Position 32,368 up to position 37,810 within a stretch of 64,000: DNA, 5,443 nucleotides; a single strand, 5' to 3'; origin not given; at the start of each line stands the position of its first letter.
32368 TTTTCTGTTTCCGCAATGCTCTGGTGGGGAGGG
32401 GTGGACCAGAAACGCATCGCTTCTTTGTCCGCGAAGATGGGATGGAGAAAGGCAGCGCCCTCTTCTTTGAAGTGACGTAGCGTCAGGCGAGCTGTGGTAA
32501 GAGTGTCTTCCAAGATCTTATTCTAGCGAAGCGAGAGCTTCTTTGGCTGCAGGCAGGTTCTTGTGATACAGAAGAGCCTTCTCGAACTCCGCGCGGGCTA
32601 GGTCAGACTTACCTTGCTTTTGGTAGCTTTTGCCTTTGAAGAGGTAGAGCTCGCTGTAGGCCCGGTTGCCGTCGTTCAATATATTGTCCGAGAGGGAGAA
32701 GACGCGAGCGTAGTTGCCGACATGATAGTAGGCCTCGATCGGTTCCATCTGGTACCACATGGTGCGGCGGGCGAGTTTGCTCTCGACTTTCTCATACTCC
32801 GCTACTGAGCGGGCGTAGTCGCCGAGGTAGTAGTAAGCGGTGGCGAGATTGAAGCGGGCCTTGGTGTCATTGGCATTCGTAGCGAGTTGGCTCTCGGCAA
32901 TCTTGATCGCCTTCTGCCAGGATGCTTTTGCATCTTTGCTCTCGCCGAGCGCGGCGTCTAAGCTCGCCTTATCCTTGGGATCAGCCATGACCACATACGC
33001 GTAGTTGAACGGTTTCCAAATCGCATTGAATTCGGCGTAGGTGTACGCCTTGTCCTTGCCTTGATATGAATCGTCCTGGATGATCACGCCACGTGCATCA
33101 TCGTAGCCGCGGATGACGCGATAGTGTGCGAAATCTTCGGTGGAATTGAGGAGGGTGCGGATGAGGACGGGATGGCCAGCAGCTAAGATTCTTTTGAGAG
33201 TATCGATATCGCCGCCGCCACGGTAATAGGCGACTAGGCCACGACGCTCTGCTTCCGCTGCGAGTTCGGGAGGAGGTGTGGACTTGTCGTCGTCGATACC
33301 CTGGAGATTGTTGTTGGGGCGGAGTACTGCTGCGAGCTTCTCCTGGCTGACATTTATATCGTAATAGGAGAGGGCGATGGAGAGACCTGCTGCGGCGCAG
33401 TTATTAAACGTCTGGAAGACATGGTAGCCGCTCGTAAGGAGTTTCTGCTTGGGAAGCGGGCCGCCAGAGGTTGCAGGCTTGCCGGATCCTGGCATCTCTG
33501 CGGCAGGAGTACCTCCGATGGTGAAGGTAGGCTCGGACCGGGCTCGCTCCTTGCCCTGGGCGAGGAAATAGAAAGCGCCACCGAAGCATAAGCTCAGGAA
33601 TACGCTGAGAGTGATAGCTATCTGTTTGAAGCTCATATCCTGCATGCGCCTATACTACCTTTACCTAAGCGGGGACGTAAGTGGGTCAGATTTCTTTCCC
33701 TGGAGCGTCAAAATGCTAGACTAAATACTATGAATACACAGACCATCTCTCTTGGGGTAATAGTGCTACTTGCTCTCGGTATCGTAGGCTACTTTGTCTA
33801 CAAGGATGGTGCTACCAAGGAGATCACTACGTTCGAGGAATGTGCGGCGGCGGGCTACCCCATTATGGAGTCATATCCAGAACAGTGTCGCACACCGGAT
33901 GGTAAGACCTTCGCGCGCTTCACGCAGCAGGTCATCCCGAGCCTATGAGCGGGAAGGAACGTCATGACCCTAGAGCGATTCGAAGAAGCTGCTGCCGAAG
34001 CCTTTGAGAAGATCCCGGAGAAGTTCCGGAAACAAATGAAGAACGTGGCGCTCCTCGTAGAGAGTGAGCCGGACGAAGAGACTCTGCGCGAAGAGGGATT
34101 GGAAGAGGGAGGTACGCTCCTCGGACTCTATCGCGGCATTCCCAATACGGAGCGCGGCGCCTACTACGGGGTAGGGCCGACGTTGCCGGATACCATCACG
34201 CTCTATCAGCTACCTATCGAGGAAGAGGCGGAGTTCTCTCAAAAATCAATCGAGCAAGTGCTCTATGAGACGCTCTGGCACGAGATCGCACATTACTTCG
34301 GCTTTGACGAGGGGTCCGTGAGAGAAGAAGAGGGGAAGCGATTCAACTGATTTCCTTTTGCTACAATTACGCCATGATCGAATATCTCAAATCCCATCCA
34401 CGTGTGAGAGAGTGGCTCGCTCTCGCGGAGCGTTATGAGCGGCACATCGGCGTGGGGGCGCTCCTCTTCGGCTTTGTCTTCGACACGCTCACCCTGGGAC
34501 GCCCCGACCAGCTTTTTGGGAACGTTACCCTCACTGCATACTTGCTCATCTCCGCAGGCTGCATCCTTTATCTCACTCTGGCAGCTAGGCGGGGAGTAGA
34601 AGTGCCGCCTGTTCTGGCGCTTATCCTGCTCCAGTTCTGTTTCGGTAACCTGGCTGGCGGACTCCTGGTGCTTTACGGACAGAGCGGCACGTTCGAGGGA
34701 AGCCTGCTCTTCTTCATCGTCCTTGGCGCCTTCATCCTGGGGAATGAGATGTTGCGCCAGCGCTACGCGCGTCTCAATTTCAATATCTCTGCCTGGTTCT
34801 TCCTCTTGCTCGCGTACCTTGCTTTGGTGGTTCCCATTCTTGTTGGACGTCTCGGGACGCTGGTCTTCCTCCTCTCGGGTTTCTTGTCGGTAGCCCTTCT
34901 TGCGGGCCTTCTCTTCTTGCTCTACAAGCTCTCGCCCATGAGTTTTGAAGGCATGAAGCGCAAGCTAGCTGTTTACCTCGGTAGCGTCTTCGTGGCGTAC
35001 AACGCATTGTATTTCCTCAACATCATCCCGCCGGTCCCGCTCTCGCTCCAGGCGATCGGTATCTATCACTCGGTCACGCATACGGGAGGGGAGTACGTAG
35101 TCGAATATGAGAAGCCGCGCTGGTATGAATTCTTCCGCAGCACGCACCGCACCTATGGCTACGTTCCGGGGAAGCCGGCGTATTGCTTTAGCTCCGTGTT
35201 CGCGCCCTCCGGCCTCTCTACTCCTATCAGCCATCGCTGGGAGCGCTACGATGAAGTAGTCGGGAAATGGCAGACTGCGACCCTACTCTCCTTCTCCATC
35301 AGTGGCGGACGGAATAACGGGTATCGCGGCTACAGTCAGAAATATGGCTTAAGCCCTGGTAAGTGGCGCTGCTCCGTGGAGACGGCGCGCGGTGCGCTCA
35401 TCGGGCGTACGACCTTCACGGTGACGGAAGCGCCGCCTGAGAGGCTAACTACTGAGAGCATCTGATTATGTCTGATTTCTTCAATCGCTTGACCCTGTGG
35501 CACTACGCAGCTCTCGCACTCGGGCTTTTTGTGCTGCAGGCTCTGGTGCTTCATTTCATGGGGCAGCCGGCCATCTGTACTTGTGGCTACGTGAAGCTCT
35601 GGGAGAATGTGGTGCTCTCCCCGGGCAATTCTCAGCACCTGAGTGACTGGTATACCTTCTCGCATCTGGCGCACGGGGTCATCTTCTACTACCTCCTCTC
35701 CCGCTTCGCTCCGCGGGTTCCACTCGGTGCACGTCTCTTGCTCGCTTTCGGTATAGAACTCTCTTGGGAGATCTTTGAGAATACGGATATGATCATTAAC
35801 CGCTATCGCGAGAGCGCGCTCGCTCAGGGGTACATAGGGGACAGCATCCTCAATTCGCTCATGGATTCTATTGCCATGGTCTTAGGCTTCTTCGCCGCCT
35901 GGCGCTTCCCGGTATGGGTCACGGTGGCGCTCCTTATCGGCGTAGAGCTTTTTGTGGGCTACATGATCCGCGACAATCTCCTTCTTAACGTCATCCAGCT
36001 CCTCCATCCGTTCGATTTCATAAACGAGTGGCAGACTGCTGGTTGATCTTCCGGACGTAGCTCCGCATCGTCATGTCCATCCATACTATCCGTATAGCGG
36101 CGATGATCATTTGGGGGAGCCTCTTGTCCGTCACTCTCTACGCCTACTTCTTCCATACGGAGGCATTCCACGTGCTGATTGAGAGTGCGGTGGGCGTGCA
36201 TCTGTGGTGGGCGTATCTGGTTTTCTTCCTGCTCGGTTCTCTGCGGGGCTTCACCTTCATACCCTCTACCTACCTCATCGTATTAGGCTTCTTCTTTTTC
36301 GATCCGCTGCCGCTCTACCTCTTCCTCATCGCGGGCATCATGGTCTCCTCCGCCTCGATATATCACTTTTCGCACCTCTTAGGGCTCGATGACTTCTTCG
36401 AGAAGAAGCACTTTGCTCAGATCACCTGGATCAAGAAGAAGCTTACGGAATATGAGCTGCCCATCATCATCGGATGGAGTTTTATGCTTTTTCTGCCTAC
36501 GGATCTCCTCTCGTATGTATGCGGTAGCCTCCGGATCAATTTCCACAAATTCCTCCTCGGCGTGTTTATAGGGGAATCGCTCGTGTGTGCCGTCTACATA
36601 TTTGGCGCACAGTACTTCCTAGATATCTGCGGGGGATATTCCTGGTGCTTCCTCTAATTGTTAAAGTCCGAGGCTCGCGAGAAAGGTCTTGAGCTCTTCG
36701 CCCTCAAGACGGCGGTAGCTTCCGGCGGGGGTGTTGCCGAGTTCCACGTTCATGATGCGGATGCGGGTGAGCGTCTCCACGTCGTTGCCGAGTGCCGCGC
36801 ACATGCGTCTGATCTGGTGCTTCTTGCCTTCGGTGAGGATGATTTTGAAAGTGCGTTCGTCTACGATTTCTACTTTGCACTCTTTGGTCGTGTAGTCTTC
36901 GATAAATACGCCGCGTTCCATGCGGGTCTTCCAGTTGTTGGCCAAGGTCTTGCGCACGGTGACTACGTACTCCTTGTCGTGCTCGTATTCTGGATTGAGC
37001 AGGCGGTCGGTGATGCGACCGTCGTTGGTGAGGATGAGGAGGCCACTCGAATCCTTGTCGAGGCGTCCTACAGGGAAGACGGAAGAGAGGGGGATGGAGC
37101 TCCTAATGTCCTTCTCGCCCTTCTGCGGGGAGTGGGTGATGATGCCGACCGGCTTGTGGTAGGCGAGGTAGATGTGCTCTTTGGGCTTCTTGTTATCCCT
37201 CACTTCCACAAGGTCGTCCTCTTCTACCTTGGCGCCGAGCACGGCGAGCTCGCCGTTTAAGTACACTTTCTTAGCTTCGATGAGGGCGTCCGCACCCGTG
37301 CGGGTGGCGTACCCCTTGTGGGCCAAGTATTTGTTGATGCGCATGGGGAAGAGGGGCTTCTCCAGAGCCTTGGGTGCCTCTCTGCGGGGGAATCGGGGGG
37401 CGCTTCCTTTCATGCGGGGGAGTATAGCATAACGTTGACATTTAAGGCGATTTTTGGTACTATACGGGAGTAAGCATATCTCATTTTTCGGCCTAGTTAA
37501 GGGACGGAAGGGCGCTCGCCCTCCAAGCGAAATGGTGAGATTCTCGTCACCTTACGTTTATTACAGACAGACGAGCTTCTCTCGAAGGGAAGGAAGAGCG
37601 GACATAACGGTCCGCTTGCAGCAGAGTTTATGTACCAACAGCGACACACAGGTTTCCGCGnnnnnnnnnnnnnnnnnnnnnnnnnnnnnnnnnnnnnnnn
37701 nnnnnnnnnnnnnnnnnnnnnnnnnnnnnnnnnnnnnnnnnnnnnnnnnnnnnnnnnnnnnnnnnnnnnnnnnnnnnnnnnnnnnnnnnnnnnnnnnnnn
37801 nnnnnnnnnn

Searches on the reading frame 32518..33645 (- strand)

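Call 12: search_protein_families(library=pfam, proteins=[window:32518-33645:-])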
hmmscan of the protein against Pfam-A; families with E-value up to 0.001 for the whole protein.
window:32518-33645:- (375 aa): 11 families
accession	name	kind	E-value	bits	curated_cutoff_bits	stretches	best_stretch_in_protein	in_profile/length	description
PF13529.12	Peptidase_C39_2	-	4.4e-13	50.5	24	1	78-191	8-141/143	Peptidase_C39 like family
PF13424.12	TPR_12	-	4.5e-08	33.6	30.1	1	227-287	10-71/77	Tetratricopeptide repeat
PF07719.23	TPR_2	-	5e-08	32.9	27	0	263-287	3-27/34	Tetratricopeptide repeat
PF13181.12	TPR_8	-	2.2e-06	27.8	25.7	0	332-358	2-28/34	Tetratricopeptide repeat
PF14559.12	TPR_19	-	2.2e-05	25.1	25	0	243-287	7-51/68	Tetratricopeptide repeat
PF00515.34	TPR_1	-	2.5e-05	24.3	27.8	0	262-286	2-26/34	Tetratricopeptide repeat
PF13432.12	TPR_16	-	7.7e-05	23.5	32.7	0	338-371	4-34/65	Tetratricopeptide repeat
PF12895.13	ANAPC3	-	0.0001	22.9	27.2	0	242-287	4-49/82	Anaphase-promoting complex, cyclosome, subunit 3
PF03412.21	Peptidase_C39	-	0.00019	21.7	22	0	169-211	83-122/133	Peptidase C39 family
PF13174.12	TPR_6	-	0.00073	20.5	26.3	0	263-287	2-26/33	Tetratricopeptide repeat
PF12385.14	Peptidase_C70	-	0.00084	19.7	19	0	75-208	12-138/141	Papain-like cysteine protease AvrRpt2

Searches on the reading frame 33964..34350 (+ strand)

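Call 68: search_protein_families(library=pfam, max_evalue=0.00001, proteins=[window:33964-34350:+])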
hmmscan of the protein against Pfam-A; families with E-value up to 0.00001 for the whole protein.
window:33964-34350:+ (128 aa): 1 family
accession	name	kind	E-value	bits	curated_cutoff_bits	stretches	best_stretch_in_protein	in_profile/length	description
PF06262.17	Zincin_1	-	1.1e-22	80.2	22.4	1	25-121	1-94/97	Zincin-like metallopeptidase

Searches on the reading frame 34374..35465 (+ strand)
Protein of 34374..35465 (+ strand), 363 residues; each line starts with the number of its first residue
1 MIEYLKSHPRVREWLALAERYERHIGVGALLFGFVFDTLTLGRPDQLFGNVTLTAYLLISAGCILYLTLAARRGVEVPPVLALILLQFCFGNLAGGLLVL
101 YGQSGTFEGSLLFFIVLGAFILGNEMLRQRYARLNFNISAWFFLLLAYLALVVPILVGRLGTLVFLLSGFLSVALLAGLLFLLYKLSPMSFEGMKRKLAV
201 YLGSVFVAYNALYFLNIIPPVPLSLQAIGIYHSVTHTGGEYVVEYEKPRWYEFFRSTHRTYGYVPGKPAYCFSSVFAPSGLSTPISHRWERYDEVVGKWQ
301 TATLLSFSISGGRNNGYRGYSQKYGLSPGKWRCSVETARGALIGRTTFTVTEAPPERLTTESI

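Call 12: search_protein_families(library=pfam, proteins=[window:34374-35465:+])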
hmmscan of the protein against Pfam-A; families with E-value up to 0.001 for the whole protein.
window:34374-35465:+ (363 aa): 1 family
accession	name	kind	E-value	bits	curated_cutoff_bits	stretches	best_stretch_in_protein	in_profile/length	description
PF11141.13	DUF2914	-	1.9e-12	47.2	23.6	1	283-350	2-62/62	Protein of unknown function (DUF2914)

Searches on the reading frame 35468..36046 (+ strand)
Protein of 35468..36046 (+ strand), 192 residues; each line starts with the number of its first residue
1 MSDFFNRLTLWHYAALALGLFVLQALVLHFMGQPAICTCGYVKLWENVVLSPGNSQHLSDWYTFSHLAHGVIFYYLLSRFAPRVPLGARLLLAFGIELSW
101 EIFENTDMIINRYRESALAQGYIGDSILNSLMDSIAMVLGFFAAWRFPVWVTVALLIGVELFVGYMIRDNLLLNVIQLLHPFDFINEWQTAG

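Call 68: search_protein_families(library=pfam, max_evalue=0.00001, proteins=[window:35468-36046:+])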
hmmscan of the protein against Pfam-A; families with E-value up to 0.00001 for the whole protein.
window:35468-36046:+ (192 aa): 1 family
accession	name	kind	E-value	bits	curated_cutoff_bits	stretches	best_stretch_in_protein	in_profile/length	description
PF10755.14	DUF2585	-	2.9e-70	235.7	25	1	28-191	1-164/164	Protein of unknown function (DUF2585)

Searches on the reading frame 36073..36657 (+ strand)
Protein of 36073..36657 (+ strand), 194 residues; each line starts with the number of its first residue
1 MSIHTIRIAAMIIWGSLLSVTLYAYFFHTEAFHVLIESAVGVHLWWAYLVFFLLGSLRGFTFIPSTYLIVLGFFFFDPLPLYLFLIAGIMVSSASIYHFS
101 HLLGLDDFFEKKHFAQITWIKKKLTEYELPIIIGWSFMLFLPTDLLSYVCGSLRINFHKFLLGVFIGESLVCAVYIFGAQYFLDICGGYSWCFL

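Call 68: search_protein_families(library=pfam, max_evalue=0.00001, proteins=[window:36073-36657:+])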
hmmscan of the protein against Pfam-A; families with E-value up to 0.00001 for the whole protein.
window:36073-36657:+ (194 aa): 1 family
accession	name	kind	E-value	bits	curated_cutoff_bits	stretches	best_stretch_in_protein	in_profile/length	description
PF09335.16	VTT_dom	-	1.1e-15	58.7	33.9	1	63-177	1-119/123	VTT domain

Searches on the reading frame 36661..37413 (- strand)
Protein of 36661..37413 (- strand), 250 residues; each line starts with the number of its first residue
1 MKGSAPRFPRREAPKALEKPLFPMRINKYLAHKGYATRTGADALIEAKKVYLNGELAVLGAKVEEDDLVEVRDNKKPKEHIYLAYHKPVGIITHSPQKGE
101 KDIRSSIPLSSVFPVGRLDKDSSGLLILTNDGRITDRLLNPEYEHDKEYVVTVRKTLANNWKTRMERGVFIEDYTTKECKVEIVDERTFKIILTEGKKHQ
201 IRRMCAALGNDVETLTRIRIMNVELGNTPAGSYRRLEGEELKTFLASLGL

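Call 45: search_protein_families(library=pfam, max_evalue=0.00001, proteins=[window:36661-37413:-])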
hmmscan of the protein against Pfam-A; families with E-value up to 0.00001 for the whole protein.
window:36661-37413:- (250 aa): 2 families
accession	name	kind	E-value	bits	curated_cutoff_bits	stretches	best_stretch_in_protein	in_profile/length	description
PF00849.27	PseudoU_synth_2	-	1.5e-22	80.9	26.8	1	82-207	2-152/152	RNA pseudouridylate synthase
PF01479.30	S4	-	5.1e-07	29.8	22.8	1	24-69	1-48/48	S4 domain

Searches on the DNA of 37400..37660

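Call 78: search_rna_families(source=window, start=37400, end=37660, threshold=evalue, max_evalue=1)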
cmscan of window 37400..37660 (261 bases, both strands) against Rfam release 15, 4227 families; matches with E-value up to 1: 0.
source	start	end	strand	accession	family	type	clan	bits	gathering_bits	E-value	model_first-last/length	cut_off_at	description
